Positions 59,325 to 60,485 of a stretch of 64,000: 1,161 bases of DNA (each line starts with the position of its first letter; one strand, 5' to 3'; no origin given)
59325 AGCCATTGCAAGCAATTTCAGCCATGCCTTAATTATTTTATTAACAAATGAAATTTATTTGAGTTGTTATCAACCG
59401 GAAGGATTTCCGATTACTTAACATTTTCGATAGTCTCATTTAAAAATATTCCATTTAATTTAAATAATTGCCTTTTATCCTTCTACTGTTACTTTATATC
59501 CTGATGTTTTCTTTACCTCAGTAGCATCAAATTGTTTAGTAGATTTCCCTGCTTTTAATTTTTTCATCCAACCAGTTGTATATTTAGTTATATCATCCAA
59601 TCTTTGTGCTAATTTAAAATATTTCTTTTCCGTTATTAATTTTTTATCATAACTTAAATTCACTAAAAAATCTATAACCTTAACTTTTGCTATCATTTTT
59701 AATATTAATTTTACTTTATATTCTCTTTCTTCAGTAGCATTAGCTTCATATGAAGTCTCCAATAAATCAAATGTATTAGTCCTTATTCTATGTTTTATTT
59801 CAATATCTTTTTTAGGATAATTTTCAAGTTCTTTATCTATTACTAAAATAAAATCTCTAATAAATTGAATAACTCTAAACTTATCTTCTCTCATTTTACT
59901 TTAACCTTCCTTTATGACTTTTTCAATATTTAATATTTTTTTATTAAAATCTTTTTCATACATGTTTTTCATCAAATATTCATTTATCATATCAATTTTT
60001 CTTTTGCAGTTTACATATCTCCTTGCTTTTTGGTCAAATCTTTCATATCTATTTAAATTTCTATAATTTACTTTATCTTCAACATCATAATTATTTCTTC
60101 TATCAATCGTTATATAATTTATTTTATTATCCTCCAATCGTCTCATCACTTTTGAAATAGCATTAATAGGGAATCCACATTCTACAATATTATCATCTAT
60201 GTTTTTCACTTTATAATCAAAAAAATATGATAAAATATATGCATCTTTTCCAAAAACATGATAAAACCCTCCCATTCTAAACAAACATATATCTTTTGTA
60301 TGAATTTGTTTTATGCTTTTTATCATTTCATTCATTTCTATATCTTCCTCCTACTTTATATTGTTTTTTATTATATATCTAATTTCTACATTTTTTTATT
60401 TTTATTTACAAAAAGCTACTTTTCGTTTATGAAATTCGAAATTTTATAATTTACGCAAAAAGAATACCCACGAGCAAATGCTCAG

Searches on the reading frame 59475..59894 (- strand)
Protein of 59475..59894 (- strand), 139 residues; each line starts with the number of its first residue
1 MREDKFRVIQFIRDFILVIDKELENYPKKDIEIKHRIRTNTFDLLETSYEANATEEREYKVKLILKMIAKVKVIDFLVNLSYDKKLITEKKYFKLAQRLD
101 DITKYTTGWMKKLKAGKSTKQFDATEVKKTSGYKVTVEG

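Call 6: search_protein_families(library=pfam, proteins=[window:59475-59894:-], max_evalue=0.01)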
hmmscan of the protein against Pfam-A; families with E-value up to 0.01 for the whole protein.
window:59475-59894:- (139 aa): 1 family
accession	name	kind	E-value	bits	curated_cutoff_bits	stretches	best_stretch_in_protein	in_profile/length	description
PF22296.2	bAvd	-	3.7e-09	37.5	40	1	10-112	5-106/107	bAvd-like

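Call 13: find_encoding_contigs(protein=window:59475-59894:-, flank=10000, max_places=10)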
Protein window:59475-59894:- (139 aa): 6 contigs read that carry it; 4 places shown.
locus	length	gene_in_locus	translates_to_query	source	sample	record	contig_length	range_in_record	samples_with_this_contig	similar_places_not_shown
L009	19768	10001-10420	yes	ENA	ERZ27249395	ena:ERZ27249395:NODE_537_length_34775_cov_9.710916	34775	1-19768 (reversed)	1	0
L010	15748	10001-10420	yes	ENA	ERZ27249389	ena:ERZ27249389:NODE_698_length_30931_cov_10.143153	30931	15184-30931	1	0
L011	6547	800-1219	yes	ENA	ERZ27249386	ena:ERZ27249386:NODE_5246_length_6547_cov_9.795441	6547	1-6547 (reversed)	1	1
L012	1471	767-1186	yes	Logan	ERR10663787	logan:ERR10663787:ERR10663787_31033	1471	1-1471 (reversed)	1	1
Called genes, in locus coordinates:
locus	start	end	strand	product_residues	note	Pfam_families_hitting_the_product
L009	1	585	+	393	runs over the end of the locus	PF04055:Radical_SAM, PF06969:HemN_C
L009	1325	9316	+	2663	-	PF09479:Flg_new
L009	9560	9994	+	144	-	PF01624:MutS_I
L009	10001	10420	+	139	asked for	PF22296:bAvd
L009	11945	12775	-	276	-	PF12784:PDDEXK_2, PF27070:HTH_Rpn_C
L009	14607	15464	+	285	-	PF12784:PDDEXK_2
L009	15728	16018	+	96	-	PF27070:HTH_Rpn_C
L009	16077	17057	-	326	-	PF00078:RVT_1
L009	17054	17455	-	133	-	PF01624:MutS_I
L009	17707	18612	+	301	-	PF01656:CbiA (faint), PF02881:SRP54_N, PF13401:AAA_22 (faint), PF13245:AAA_19 (weak), PF13604:AAA_30 (weak), PF00448:SRP54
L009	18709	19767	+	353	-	?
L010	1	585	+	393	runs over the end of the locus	PF04055:Radical_SAM, PF06969:HemN_C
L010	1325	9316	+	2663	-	PF09479:Flg_new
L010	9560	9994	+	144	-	PF01624:MutS_I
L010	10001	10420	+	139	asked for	PF22296:bAvd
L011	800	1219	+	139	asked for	PF22296:bAvd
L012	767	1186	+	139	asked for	PF22296:bAvd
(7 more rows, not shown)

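Call 66: find_homologous_proteins(query=window:59475-59894:-, max_evalue=1e-30)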
Query window:59475-59894:- (139 aa): 64 proteins with E <= 1e-30 among 102 candidates.
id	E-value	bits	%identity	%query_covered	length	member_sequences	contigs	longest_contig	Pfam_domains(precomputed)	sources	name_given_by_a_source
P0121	7.3e-81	286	100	100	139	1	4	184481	PF22296.3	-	-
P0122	5.4e-70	251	85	100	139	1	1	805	PF22296.3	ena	-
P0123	1.4e-59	218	78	94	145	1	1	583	PF22296.3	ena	-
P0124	1.4e-57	211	77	92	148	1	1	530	PF22296.3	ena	-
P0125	2.3e-57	210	72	96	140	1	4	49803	PF22296.3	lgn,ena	-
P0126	2.8e-57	210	75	94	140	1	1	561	PF22296.3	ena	-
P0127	2.5e-56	207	72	96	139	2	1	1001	PF22296.3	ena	-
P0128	3.5e-48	181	72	83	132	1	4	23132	PF22296.3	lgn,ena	-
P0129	2.9e-47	178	73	81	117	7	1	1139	PF22296.3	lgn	-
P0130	3.1e-47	178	75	81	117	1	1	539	PF22296.3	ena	-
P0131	6.9e-46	173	72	81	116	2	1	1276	PF22296.3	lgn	-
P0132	7.5e-46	173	72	83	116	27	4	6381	PF22296.3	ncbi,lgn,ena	-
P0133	1.0e-45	173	69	85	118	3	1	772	PF22296.3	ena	-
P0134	1.7e-45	172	66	92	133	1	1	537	-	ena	-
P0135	2.0e-45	172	73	81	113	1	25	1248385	PF22296.3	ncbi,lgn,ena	-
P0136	2.2e-45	172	74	81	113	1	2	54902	PF22296.3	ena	-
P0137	2.6e-45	171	71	81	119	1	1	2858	PF22296.3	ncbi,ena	-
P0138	5.3e-45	170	71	81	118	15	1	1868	PF22296.3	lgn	-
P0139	7.6e-45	170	73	81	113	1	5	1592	PF22296.3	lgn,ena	-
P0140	7.7e-45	170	72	81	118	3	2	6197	PF22296.3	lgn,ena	-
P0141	8.4e-45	170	73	81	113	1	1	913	PF22296.3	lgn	-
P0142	1.1e-44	169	72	81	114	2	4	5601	PF22296.3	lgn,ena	-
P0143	1.3e-44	169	69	81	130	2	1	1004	PF22296.3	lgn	-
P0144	2.7e-44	168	70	83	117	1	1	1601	PF22296.3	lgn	-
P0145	3.3e-44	168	70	81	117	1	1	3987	PF22296.3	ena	-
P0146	6.1e-44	167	67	81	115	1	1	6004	PF22296.3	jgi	-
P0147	1.1e-43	166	68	83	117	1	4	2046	PF22296.3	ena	-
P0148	1.8e-43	166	65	83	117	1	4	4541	PF22296.3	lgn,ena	-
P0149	2.3e-43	165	71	81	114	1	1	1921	PF22296.3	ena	-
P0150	3.5e-43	165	66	83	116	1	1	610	PF22296.3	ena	-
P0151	4.0e-43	164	68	81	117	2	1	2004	PF22296.3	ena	-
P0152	4.1e-43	164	70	81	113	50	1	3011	PF22296.3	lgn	-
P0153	4.3e-43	164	69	81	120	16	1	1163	PF22296.3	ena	-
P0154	1.5e-42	163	67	81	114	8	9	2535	PF22296.3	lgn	-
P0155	2.2e-42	162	64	83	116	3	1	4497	PF22296.3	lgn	-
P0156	2.8e-42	162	66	82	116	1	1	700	PF22296.3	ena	-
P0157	3.5e-42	161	69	81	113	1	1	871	PF22296.3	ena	-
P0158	5.1e-42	161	63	82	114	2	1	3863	PF22296.3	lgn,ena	-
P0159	1.4e-41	159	67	81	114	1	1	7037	PF22296.3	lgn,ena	-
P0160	1.6e-41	159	68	81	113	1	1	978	PF22296.3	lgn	-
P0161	2.9e-41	158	62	84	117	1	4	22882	PF22296.3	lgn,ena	-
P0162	1.1e-40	157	63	81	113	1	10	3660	PF22296.3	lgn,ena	-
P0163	1.2e-40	156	70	81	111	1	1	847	PF22296.3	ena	-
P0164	1.5e-40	156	66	82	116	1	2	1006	PF22296.3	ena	-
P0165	1.6e-40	156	66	81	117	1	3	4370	PF22296.3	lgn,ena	-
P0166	2.2e-40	156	64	81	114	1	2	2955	PF22296.3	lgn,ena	-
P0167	2.1e-39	152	65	81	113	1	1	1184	PF22296.3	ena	-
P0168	5.7e-39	151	65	81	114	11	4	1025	PF22296.3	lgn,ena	-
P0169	7.0e-39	151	63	81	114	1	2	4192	PF22296.3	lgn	-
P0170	1.7e-38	149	60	83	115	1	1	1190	PF22296.3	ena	-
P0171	4.1e-38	148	65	81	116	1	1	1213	PF22296.3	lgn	-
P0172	8.2e-38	147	62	81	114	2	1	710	PF22296.3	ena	-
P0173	9.7e-38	147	61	83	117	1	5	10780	PF22296.3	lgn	-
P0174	1.4e-37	147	58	81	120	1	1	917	PF22296.3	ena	-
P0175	4.2e-37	145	59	86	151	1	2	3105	PF22296.3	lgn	-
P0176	6.5e-36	141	59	80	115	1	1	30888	PF22296.3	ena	-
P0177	2.6e-34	136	58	81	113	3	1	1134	PF22296.3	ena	-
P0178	3.1e-34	136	59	83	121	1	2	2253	PF22296.3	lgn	-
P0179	1.4e-33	134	57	81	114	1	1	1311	PF22296.3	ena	-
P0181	8.8e-32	128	55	83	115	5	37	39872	PF22296.3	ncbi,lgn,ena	-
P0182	1.0e-31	128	64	69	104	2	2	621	PF22296.3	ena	-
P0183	1.7e-31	127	54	80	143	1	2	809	PF22296.3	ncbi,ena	-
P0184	4.2e-31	126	53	80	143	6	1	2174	PF22296.3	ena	-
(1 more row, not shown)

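Call 67: find_encoding_contigs(protein=P0125, flank=6000, max_places=10)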
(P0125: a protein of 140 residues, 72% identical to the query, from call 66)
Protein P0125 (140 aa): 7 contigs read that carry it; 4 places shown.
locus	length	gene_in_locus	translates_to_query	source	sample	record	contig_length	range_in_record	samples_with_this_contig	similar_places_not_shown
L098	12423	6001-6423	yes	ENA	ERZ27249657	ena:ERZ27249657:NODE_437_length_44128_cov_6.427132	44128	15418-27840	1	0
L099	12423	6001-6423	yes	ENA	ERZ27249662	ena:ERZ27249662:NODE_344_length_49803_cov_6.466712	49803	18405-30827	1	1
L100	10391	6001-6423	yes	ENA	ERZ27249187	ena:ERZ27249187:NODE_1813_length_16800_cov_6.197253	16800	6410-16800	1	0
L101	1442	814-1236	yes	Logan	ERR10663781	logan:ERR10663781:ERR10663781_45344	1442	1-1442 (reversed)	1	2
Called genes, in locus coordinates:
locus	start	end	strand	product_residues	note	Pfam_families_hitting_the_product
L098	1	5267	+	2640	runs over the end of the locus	PF09479:Flg_new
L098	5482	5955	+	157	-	PF01624:MutS_I (weak)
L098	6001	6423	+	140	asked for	PF22296:bAvd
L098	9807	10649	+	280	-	PF12784:PDDEXK_2, PF27070:HTH_Rpn_C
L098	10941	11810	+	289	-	PF12784:PDDEXK_2, PF27070:HTH_Rpn_C (faint)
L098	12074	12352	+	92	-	PF27070:HTH_Rpn_C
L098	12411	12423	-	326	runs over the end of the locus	PF00078:RVT_1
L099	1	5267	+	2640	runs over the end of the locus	PF09479:Flg_new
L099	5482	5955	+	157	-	PF01624:MutS_I (weak)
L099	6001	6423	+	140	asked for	PF22296:bAvd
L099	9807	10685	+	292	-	PF12784:PDDEXK_2, PF27070:HTH_Rpn_C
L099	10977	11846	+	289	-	PF12784:PDDEXK_2, PF27070:HTH_Rpn_C (faint)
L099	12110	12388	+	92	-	PF27070:HTH_Rpn_C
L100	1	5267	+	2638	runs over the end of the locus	PF09479:Flg_new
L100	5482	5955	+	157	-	PF01624:MutS_I (weak)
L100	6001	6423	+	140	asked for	PF22296:bAvd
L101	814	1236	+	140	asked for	PF22296:bAvd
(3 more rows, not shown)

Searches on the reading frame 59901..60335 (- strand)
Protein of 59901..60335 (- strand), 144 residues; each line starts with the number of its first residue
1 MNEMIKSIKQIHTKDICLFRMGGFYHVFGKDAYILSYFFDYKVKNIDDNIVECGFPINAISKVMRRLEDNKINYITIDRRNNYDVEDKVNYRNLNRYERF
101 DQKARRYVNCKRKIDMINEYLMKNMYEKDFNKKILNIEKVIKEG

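Call 6: search_protein_families(library=pfam, proteins=[window:59901-60335:-], max_evalue=0.01)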
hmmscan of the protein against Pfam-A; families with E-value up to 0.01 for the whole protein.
window:59901-60335:- (144 aa): 1 family
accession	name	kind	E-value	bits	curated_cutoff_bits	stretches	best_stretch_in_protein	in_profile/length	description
PF01624.25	MutS_I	-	3.1e-09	37.5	20.6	1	5-75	7-81/113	MutS domain I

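Call 43: find_encoding_contigs(protein=window:59901-60335:-, flank=2500, max_places=10)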
Protein window:59901-60335:- (144 aa): 6 contigs read that carry it; 3 places shown.
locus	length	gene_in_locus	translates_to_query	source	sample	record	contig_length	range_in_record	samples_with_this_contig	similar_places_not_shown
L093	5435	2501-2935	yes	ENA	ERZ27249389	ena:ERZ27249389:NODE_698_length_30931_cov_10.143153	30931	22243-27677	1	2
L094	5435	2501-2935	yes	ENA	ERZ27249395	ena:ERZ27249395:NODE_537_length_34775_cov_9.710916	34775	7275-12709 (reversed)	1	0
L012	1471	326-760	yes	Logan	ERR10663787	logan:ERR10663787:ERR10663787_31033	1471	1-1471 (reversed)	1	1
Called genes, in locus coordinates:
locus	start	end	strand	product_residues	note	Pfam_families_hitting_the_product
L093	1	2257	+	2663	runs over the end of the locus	PF09479:Flg_new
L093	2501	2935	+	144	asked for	PF01624:MutS_I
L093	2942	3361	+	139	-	PF22296:bAvd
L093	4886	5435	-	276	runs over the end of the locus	PF12784:PDDEXK_2, PF27070:HTH_Rpn_C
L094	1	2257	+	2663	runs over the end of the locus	PF09479:Flg_new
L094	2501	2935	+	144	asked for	PF01624:MutS_I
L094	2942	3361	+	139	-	PF22296:bAvd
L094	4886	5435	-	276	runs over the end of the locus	PF12784:PDDEXK_2, PF27070:HTH_Rpn_C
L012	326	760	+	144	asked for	PF01624:MutS_I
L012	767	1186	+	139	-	PF22296:bAvd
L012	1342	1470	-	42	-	?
